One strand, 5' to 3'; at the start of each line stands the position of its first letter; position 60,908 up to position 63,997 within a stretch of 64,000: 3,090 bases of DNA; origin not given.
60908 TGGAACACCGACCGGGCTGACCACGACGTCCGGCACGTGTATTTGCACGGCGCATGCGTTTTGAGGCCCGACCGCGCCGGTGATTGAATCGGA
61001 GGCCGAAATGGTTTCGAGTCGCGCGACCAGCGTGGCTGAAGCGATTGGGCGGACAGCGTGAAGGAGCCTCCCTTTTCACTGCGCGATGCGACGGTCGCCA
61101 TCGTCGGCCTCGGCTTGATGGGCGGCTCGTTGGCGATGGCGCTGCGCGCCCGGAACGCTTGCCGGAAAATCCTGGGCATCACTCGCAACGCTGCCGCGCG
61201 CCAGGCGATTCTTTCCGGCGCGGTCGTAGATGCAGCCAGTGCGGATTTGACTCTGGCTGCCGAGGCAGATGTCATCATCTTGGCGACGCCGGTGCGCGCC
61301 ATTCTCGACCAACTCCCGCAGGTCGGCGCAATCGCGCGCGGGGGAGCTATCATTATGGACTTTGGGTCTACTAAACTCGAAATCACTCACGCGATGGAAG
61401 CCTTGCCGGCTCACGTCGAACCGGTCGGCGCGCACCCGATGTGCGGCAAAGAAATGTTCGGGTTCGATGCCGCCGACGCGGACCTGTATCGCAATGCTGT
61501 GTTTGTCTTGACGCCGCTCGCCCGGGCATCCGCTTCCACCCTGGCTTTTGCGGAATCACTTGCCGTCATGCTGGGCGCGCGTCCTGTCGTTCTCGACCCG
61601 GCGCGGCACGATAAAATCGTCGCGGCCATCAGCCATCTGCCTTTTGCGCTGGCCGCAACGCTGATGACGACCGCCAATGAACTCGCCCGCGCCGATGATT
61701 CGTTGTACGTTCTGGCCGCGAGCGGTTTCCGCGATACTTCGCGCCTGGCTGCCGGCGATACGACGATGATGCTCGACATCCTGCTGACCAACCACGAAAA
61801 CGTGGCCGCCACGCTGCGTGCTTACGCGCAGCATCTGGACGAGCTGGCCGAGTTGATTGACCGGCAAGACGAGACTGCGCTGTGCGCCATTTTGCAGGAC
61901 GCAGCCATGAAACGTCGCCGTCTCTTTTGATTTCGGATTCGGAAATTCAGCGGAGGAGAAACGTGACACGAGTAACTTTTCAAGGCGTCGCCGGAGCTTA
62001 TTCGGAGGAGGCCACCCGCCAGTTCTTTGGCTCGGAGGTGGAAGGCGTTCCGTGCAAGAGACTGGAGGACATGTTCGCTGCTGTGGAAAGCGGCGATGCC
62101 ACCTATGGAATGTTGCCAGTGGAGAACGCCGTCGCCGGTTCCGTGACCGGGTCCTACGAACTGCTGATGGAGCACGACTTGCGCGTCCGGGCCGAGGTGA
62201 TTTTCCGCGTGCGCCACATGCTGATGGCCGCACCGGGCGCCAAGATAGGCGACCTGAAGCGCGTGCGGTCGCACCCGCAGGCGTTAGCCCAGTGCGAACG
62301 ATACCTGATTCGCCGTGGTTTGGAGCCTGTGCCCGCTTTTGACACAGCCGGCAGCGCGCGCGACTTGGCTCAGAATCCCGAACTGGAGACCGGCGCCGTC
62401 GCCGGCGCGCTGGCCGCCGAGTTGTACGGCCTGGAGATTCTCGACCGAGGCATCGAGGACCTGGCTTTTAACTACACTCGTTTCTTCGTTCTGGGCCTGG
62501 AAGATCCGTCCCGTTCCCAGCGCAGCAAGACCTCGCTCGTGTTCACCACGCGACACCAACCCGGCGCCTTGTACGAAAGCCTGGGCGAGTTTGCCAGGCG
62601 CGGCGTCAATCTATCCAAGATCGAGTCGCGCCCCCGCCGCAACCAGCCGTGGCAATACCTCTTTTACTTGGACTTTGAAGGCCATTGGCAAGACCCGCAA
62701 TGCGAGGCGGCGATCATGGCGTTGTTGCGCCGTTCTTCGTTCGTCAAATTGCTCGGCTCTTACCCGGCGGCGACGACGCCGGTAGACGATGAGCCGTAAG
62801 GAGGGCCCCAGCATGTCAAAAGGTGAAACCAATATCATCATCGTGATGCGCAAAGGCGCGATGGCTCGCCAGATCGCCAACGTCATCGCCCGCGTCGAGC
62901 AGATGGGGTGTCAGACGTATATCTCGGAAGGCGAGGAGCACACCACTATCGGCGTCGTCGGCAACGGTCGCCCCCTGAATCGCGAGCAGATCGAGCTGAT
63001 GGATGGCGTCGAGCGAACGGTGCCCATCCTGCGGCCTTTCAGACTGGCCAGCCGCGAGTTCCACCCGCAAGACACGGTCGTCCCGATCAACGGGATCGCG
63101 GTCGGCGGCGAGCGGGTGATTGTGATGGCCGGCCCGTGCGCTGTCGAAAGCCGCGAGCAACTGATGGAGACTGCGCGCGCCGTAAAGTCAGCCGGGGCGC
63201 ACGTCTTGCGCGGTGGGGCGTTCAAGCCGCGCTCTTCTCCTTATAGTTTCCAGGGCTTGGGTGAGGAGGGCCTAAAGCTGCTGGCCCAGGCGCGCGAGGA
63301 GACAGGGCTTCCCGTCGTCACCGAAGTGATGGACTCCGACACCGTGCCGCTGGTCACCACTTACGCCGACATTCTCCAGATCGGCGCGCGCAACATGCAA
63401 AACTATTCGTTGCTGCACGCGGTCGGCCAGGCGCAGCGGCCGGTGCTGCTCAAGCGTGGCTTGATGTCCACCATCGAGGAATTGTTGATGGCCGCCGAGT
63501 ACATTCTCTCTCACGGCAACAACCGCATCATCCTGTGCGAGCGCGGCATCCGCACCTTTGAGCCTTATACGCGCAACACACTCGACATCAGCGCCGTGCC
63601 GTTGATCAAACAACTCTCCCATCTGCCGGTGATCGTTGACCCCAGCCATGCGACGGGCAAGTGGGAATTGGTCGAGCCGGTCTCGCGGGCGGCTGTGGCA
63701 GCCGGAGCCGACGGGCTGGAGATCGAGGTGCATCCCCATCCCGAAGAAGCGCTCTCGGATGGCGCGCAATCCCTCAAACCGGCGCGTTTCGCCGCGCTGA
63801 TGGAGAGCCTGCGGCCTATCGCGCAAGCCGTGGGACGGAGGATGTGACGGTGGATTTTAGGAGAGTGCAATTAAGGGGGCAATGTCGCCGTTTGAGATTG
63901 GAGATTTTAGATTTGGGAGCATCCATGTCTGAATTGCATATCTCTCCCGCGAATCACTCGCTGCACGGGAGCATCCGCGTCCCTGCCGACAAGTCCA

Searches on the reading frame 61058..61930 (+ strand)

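Call 64: search_protein_families(library=pfam, proteins=[window:61058-61930:+], max_evalue=0.001)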
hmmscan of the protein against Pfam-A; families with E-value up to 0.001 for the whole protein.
window:61058-61930:+ (290 aa): 6 families
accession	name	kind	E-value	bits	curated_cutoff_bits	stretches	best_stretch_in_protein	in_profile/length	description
PF02153.23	PDH_N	-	2.1e-29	102.5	26.5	1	25-175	1-151/154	Prephenate dehydrogenase, nucleotide-binding domain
PF20463.3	PDH_C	-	4.6e-22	78.7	22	1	180-280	1-101/102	Prephenate dehydrogenase, dimerization domain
PF03446.21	NAD_binding_2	-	1.6e-07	31.9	21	1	12-114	1-104/161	NAD binding domain of 6-phosphogluconate dehydrogenase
PF03807.23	F420_oxidored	-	3e-07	31.4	21.6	1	12-99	1-88/94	NADP oxidoreductase coenzyme F420-dependent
PF01488.26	Shikimate_DH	-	0.00068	20.2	24.3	0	7-81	9-87/138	Shikimate / quinate 5-dehydrogenase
PF02826.25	2-Hacid_dh_C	-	0.00072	19.4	25.1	0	6-80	32-102/178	D-isomer specific 2-hydroxyacid dehydrogenase, NAD binding domain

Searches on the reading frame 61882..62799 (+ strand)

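Call 64: search_protein_families(library=pfam, proteins=[window:61882-62799:+], max_evalue=0.001)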
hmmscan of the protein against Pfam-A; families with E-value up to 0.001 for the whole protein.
window:61882-62799:+ (305 aa): 2 families
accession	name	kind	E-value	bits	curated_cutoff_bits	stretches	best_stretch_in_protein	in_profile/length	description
PF00800.23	PDT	-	4e-56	190.1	25.2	1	31-207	1-179/181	Prephenate dehydratase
PF01842.31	ACT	-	0.00017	21.7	27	1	218-268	2-51/66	ACT domain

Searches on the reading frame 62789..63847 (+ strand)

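Call 64: search_protein_families(library=pfam, proteins=[window:62789-63847:+], max_evalue=0.001)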
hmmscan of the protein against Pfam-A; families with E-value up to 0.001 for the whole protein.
window:62789-63847:+ (352 aa): 3 families
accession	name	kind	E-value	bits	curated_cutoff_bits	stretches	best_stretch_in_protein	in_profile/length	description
PF00793.26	DAHP_synth_1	-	7.5e-84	281.3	25.5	1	103-341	10-264/270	DAHP synthetase I family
PF18152.6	DAHP_snth_FXD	-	1.2e-19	70.3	27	1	17-81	2-66/67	DAHP synthase ferredoxin-like domain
PF03102.20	NeuB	-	4.4e-12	46.4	22.1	1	157-350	53-238/241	NeuB family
